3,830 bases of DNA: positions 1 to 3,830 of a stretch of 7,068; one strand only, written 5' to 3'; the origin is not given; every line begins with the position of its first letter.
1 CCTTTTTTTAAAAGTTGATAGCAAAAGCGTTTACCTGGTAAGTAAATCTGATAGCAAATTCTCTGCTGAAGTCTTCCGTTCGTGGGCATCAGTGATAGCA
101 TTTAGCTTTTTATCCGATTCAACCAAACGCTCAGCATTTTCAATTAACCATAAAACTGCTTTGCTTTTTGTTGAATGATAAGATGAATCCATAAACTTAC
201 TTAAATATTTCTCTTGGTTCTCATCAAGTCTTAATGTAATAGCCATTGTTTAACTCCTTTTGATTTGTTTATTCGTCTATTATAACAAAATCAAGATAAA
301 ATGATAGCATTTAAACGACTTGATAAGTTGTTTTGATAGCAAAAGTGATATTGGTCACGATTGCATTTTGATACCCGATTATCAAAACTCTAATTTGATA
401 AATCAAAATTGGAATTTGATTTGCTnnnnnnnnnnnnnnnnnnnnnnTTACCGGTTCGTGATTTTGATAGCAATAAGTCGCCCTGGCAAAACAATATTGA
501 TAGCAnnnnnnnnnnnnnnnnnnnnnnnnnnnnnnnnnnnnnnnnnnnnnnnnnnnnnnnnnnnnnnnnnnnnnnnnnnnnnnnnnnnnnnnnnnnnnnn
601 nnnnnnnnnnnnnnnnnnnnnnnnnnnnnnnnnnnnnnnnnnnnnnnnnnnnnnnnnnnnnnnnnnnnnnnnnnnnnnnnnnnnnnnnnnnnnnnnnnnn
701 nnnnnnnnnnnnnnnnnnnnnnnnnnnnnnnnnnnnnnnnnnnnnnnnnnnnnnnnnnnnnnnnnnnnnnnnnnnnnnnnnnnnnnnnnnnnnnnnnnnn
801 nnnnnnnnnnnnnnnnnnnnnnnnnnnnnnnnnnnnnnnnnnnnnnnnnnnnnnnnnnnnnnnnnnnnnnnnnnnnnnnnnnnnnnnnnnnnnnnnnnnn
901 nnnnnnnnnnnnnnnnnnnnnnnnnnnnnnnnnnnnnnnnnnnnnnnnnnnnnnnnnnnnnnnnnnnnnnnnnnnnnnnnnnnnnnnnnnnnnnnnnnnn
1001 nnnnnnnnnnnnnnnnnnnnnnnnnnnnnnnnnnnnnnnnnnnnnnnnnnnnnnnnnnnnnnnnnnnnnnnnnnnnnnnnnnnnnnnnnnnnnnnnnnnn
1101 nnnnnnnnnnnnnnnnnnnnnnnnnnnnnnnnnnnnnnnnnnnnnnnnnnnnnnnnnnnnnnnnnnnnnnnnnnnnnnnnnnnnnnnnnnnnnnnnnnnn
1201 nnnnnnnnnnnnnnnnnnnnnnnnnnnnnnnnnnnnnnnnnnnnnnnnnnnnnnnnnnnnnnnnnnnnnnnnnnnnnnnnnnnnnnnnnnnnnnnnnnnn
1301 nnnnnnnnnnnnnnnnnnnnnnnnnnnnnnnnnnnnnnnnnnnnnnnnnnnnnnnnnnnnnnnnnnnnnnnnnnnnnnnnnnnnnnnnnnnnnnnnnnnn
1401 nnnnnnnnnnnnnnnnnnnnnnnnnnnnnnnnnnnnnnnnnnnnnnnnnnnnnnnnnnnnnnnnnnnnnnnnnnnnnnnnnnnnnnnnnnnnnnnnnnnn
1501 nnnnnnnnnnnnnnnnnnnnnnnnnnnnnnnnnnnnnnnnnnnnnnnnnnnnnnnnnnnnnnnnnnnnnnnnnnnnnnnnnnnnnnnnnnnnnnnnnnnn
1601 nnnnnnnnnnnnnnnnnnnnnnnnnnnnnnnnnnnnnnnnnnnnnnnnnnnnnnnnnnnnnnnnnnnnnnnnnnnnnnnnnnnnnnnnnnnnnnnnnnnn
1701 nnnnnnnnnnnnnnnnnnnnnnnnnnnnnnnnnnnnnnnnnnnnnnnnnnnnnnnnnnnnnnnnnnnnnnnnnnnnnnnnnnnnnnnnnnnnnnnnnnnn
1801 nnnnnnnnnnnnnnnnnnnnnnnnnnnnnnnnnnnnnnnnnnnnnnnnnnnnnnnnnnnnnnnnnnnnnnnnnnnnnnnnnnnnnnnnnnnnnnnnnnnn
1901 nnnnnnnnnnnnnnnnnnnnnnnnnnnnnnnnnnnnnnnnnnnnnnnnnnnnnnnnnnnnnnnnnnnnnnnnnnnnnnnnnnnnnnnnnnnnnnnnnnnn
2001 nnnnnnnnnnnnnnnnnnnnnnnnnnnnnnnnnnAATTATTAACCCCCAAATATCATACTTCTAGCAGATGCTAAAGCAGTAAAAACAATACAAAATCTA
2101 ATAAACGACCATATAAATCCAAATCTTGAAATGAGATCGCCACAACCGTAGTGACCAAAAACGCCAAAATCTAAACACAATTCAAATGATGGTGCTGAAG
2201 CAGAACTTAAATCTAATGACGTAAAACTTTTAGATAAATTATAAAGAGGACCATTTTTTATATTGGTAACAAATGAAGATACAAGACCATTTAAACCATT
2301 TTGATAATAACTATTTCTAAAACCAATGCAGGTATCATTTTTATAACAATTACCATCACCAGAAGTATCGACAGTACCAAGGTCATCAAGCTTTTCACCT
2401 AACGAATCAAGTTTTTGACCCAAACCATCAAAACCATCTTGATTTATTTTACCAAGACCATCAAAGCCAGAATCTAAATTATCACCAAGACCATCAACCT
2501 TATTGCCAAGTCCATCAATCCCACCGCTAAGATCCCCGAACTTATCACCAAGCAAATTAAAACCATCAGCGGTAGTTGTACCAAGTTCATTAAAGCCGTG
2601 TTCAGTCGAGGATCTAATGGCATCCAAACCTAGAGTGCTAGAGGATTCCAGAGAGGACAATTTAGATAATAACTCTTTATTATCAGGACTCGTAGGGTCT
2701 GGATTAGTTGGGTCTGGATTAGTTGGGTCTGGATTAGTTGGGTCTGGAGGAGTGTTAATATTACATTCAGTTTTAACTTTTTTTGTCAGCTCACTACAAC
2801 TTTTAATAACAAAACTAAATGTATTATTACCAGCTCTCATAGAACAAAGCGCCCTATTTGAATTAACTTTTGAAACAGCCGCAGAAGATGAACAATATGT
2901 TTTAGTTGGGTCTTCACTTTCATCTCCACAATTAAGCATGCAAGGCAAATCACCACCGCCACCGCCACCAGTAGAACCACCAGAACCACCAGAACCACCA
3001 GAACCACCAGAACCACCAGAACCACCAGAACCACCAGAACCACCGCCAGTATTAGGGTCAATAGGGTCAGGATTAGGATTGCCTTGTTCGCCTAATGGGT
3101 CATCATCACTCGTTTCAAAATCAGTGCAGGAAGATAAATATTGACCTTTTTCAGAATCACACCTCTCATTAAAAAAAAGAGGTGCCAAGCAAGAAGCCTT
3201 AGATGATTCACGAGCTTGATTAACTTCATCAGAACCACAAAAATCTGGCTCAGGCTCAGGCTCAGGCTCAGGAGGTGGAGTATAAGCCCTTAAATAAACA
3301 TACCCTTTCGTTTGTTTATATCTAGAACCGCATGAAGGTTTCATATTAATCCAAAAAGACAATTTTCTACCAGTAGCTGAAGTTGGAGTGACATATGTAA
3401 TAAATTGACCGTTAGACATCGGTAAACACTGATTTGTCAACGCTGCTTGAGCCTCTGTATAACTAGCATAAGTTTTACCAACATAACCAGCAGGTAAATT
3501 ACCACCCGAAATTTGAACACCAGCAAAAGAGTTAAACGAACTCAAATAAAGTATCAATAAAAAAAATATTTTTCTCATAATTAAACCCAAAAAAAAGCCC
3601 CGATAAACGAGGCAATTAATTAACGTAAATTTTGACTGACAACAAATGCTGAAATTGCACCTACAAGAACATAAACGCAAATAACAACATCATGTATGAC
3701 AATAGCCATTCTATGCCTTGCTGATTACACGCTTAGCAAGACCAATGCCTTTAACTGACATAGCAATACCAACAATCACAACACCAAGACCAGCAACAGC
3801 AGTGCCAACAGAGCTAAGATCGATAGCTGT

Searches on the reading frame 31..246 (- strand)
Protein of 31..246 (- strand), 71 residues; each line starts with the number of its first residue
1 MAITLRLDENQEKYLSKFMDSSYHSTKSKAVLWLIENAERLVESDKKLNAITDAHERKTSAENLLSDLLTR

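Call 9: search_protein_families(library=pfam, proteins=[window:31-246:-], max_evalue=0.01)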
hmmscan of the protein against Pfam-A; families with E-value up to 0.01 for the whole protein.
window:31-246:- (71 aa): 1 family
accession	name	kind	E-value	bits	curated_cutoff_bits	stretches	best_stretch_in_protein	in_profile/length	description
PF09187.15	RdDM_RDM1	-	0.0035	17.8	25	1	16-51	67-102/119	RNA-directed DNA methylation 1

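Call 74: search_protein_families(library=phrogs, proteins=[window:31-246:-], max_evalue=0.001)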
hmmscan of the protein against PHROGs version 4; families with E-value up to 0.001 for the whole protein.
window:31-246:- (71 aa): 1 family
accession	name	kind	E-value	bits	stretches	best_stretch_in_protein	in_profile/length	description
phrog_36048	-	unknown function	2.2e-07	31.9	1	1-52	1-52/72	-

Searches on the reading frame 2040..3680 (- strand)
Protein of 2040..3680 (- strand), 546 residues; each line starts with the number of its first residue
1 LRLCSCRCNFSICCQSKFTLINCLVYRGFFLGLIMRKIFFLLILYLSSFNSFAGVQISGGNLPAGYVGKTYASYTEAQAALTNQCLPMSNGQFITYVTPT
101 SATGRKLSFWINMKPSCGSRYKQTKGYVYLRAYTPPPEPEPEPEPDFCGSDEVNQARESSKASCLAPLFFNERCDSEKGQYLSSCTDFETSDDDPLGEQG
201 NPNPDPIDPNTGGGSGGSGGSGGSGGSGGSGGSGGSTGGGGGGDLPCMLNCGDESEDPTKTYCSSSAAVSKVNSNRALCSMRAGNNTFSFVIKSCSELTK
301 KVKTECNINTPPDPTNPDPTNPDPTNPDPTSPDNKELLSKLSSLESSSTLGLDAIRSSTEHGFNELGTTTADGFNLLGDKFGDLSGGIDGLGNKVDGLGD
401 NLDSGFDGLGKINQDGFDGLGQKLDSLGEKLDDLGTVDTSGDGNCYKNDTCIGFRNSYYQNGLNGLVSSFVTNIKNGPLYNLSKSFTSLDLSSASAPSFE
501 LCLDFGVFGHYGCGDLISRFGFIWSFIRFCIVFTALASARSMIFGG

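Call 9: search_protein_families(library=pfam, proteins=[window:2040-3680:-], max_evalue=0.01)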
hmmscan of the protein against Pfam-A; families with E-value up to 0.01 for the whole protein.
window:2040-3680:- (546 aa): 0 families

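Call 74: search_protein_families(library=phrogs, proteins=[window:2040-3578:-], max_evalue=0.001)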
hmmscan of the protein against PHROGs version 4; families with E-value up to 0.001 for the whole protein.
window:2040-3578:- (512 aa): 6 families
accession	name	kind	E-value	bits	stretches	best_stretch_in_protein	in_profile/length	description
phrog_31956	-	unknown function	5.5e-18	66.3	1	275-512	375-596/596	-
phrog_1698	-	head and packaging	9.9e-13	49.1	1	380-503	415-553/562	minor head protein; receptor binding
phrog_26112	-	unknown function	1.1e-06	29.6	1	178-216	67-105/166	-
phrog_26346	-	unknown function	2e-06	27.8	1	1-209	1-185/659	-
phrog_4544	-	unknown function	0.00045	20.4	1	425-511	417-501/501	-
phrog_3708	-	unknown function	0.00066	20.1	1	183-316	180-315/499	-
